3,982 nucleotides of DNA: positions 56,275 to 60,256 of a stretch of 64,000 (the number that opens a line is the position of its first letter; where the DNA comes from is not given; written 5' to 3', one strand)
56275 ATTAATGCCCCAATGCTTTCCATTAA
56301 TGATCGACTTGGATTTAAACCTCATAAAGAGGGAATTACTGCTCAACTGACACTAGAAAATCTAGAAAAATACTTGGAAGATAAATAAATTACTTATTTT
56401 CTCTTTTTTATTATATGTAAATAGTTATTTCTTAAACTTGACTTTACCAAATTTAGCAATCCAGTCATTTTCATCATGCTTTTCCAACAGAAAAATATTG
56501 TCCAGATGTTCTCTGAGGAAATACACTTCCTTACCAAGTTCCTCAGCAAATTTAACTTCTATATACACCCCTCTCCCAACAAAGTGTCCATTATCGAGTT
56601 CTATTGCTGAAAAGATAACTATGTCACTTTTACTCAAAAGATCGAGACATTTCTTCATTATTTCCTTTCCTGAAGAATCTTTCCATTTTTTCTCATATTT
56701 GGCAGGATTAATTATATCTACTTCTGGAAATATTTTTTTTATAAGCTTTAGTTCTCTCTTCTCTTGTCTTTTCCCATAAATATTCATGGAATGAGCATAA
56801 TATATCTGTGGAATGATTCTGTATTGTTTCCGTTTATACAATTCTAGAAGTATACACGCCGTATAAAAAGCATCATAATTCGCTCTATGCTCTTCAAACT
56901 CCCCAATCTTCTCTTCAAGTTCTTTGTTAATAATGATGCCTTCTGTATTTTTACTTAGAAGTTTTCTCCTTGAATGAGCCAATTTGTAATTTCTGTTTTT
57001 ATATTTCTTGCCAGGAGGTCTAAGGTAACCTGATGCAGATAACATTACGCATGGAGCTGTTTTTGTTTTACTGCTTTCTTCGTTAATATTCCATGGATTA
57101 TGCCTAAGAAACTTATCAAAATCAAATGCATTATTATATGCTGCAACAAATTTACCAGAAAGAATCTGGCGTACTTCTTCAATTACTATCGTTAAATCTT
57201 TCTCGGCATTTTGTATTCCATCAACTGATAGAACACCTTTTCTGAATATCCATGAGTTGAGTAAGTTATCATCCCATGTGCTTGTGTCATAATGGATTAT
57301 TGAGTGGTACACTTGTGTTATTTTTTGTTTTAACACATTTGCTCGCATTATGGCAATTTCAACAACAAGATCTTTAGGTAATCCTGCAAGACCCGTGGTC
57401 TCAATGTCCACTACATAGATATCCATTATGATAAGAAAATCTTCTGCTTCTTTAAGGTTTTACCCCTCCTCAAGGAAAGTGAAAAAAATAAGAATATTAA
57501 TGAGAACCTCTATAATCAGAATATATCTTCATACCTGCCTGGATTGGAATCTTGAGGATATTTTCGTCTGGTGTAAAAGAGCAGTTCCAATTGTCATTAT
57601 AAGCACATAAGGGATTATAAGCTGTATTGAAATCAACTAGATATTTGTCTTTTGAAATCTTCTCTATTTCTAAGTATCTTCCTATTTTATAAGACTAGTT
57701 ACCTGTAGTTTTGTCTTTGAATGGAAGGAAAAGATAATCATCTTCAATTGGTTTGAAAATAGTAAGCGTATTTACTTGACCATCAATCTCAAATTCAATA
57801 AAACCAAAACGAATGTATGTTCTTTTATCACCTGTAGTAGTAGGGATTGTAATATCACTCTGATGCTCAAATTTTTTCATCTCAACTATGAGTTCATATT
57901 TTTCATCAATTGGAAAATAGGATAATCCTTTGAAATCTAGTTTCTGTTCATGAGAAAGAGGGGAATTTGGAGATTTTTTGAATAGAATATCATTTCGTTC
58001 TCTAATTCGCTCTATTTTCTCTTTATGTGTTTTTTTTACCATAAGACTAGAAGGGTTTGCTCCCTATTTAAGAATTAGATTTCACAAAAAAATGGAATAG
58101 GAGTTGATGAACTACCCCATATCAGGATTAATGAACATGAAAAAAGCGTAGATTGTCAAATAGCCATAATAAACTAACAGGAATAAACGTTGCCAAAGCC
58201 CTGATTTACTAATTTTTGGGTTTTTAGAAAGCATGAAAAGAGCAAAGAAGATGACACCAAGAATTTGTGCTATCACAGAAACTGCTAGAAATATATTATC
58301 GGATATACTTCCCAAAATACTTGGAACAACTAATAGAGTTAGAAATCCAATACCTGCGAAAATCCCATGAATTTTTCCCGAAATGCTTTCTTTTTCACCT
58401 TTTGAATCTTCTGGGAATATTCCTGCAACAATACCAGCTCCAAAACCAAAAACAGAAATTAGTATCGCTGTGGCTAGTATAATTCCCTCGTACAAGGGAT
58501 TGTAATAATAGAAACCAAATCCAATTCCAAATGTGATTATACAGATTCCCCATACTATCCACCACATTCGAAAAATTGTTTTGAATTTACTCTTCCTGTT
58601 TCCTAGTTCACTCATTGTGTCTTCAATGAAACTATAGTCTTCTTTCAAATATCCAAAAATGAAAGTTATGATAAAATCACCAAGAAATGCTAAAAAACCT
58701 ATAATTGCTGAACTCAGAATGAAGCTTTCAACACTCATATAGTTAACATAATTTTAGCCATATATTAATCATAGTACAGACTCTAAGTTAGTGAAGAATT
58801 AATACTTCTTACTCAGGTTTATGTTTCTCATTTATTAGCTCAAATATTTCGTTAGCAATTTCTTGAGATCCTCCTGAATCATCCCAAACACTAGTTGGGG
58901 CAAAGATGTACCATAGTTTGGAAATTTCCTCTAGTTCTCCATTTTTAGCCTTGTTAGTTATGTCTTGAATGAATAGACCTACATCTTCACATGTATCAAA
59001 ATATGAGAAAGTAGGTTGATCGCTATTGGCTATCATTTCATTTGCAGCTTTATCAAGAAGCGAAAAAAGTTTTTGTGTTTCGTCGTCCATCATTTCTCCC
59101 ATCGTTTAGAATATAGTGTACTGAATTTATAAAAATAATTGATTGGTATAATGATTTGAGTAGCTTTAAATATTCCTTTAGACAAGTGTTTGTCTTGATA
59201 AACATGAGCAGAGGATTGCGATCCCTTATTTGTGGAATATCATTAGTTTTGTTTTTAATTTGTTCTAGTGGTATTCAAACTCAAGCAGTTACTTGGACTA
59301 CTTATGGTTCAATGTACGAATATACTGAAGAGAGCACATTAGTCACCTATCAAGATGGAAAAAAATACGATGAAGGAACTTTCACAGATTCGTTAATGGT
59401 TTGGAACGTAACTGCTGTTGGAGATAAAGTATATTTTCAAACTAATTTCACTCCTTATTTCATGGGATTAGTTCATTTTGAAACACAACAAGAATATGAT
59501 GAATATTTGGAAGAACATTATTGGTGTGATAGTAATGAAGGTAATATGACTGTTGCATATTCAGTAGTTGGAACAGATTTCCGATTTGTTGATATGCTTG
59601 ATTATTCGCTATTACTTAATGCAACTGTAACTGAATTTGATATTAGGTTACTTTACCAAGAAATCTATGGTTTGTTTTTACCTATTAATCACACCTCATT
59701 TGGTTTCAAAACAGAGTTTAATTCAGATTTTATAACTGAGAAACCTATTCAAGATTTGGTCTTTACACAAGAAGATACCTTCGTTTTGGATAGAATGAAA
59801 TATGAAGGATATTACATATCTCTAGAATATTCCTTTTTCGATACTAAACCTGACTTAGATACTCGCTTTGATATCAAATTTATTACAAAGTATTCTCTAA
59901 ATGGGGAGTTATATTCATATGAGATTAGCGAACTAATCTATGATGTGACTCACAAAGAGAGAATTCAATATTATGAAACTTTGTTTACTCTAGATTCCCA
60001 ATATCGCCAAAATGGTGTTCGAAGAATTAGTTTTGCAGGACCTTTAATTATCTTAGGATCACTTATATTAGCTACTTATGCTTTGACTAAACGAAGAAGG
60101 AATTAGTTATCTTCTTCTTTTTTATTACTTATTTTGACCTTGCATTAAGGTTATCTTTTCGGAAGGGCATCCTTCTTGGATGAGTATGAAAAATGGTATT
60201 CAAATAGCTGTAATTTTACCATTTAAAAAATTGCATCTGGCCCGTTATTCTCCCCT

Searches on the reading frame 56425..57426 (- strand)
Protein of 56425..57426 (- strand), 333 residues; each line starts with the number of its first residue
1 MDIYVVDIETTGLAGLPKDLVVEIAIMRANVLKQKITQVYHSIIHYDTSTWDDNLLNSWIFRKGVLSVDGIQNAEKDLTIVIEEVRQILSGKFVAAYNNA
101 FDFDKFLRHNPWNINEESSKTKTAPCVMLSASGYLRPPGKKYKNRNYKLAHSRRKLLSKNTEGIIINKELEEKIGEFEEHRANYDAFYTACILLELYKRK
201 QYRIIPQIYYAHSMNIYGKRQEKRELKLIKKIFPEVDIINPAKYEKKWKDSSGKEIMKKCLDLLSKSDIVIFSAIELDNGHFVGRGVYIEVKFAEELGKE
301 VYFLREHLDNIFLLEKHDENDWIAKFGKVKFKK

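Call 105: search_protein_families(library=pfam, proteins=[window:56425-57426:-], max_evalue=0.001)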
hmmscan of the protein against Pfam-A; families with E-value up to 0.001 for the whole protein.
window:56425-57426:- (333 aa): 1 family
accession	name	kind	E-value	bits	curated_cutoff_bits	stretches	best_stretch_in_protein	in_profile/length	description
PF00929.31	RNase_T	-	9.2e-06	26.7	24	1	5-147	2-134/164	Exonuclease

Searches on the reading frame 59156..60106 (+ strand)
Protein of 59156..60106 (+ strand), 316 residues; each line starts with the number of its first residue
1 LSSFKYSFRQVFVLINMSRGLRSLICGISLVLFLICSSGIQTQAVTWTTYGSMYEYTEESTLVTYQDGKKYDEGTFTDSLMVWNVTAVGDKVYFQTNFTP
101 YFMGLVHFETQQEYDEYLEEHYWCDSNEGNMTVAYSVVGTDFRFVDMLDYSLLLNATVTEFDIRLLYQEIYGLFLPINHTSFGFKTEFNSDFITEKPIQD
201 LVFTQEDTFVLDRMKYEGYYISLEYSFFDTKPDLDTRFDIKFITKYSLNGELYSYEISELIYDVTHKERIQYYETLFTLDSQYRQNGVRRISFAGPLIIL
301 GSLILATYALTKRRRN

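Call 60: search_protein_families(library=ncbifam, proteins=[window:59156-60106:+], max_evalue=1)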
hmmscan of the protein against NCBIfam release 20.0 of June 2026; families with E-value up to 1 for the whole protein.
window:59156-60106:+ (316 aa): 0 families

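Call 80: list_cluster_members(proteins=[L147:7968-8786:+, L147:10316-11128:-, L032:1190-2962:-, window:59204-60106:+])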
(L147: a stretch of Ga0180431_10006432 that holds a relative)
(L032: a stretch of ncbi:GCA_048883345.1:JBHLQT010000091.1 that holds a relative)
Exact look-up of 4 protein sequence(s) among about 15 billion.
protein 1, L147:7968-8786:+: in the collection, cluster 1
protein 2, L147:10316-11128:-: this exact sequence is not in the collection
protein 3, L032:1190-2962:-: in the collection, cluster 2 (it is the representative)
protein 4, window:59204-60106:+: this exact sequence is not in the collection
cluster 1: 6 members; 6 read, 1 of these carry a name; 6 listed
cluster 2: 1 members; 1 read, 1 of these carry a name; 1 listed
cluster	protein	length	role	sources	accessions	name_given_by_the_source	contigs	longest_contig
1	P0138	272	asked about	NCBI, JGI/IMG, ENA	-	-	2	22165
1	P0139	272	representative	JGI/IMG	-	uncharacterized protein YoaH (UPF0181 family)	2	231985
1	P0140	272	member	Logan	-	-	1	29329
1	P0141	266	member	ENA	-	-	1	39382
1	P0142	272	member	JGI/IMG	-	-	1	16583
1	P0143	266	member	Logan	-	-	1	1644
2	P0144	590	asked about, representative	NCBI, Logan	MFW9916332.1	MAG: hypothetical protein ACFFGZ_12065 [Candidatus Thorarchaeota archaeon]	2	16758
